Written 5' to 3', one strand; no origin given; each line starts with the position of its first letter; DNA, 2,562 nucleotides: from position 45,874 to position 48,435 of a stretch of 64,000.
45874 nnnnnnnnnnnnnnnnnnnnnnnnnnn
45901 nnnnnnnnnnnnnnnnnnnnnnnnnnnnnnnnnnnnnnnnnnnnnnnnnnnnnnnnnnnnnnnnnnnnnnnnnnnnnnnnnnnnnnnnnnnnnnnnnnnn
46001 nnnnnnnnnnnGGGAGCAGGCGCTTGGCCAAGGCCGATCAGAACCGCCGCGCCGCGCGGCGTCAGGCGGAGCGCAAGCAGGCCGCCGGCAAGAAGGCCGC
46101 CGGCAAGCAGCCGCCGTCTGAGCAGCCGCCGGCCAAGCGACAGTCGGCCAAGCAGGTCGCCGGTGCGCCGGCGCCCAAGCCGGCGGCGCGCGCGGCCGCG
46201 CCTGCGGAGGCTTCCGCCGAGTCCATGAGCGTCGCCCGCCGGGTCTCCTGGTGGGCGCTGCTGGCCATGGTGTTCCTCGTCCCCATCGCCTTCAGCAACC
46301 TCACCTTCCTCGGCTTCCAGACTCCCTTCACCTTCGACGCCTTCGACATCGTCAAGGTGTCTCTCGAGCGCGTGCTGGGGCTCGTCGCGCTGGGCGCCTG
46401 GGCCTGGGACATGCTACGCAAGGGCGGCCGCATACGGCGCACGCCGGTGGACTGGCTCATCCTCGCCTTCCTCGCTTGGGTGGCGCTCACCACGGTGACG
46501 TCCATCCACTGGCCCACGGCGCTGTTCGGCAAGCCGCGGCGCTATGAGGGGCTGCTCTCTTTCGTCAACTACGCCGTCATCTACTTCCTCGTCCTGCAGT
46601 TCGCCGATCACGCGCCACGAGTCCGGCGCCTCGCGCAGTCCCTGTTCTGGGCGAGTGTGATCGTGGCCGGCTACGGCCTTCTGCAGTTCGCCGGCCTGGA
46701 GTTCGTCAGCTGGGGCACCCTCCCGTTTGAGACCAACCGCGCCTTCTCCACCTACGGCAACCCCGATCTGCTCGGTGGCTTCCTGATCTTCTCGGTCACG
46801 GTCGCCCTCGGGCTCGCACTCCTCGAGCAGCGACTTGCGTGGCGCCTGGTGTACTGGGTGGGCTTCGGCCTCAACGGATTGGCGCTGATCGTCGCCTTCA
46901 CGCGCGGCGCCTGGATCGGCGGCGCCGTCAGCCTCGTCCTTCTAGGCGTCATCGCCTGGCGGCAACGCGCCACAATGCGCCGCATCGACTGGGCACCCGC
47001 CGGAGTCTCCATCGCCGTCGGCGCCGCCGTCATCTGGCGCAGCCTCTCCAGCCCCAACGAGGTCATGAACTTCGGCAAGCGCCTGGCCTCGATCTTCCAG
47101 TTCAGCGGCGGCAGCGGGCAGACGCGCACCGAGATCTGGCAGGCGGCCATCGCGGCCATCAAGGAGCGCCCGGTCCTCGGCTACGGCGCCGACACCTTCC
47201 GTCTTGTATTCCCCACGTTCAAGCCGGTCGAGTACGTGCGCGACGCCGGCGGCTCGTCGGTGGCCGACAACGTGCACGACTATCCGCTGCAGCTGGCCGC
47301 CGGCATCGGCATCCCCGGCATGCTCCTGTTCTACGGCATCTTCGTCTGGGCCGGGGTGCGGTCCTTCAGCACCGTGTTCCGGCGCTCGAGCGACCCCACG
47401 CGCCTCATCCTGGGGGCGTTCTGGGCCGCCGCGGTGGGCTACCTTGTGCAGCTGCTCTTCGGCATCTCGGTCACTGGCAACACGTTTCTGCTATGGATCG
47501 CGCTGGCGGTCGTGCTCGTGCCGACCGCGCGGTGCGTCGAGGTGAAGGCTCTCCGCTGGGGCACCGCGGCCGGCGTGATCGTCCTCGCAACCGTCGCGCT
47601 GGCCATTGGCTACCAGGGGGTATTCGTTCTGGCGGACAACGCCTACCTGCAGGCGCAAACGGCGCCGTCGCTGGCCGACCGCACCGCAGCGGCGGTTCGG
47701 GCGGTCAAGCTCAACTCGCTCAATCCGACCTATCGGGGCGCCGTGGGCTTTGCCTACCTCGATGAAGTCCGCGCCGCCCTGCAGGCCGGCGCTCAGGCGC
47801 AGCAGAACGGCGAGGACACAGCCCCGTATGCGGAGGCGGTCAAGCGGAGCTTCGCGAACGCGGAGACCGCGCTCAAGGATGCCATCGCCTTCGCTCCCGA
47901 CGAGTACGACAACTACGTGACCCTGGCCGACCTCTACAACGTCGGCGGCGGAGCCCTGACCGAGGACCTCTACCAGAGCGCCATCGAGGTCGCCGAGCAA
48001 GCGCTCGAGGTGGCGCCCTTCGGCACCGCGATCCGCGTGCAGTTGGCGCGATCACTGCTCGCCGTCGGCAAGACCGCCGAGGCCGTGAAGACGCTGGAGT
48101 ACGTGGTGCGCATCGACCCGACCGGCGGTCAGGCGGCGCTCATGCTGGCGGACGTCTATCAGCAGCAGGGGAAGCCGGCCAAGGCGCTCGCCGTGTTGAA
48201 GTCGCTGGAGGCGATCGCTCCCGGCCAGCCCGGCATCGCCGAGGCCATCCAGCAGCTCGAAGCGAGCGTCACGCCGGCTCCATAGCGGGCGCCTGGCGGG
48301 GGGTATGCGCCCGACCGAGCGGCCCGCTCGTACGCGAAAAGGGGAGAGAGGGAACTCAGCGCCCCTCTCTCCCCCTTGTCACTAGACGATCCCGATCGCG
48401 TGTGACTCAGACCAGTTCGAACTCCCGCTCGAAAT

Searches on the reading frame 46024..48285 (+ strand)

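Call 35: search_protein_families(library=pfam, proteins=[window:46024-48285:+], max_evalue=0.001)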
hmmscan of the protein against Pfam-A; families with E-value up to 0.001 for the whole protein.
window:46024-48285:+ (753 aa): 14 families
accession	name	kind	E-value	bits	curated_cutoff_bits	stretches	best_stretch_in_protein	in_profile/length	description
PF04932.20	Wzy_C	-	7.8e-20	71.6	31.7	1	282-437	4-149/149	O-Antigen ligase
PF14559.12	TPR_19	-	8.5e-14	52.1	25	2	678-745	1-68/68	Tetratricopeptide repeat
PF13432.12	TPR_16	-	2e-07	31.8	32.7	1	673-736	2-65/65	Tetratricopeptide repeat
PF13428.12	TPR_14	-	2.1e-07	31.4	23.5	0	704-741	3-40/44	Tetratricopeptide repeat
PF13431.12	TPR_17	-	3.2e-07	30.6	24.4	0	692-722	3-33/34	Tetratricopeptide repeat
PF07719.23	TPR_2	-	9.4e-07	28.9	27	0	706-733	5-32/34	Tetratricopeptide repeat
PF12895.13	ANAPC3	-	1.2e-05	25.9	27.2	0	611-692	6-80/82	Anaphase-promoting complex, cyclosome, subunit 3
PF13371.12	TPR_9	-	1.3e-05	25.6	35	0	644-707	5-68/73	Tetratricopeptide repeat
PF13181.12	TPR_8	-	1.8e-05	25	25.7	0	704-733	3-32/34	Tetratricopeptide repeat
PF13424.12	TPR_12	-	2.7e-05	24.7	30.1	0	671-732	6-75/77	Tetratricopeptide repeat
PF13174.12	TPR_6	-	0.00013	22.8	26.3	0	703-729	1-27/33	Tetratricopeptide repeat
PF23914.1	TPR_CcmH_CycH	-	0.00016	22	42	1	649-733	65-152/158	Cytochrome c-type biogenesis protein H TPR domain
PF14561.12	TPR_20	-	0.00027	21.6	25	0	653-698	7-52/90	Tetratricopeptide repeat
PF13176.12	TPR_7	-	0.00046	20.5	27.9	0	706-727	3-24/36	Tetratricopeptide repeat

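Call 45: search_protein_families(library=ncbifam, proteins=[window:46024-48285:+], max_evalue=0.00001)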
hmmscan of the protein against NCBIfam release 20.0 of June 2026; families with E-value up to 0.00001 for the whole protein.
window:46024-48285:+ (753 aa): 3 families
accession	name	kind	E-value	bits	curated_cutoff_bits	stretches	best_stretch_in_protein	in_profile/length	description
TIGR00947.1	2A73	equivalog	3.6e-24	85.6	366.4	1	121-478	47-398/425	IctB family putative bicarbonate transporter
TIGR02917.1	PEP_TPR_lipo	equivalog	6.7e-11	40.8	312.2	1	644-738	373-467/899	XrtA/PEP-CTERM system TPR-repeat protein PrsT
TIGR02521.1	type_IV_pilW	equivalog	1.9e-08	34.1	154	0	669-721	32-84/234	type IV pilus biogenesis/stability protein PilW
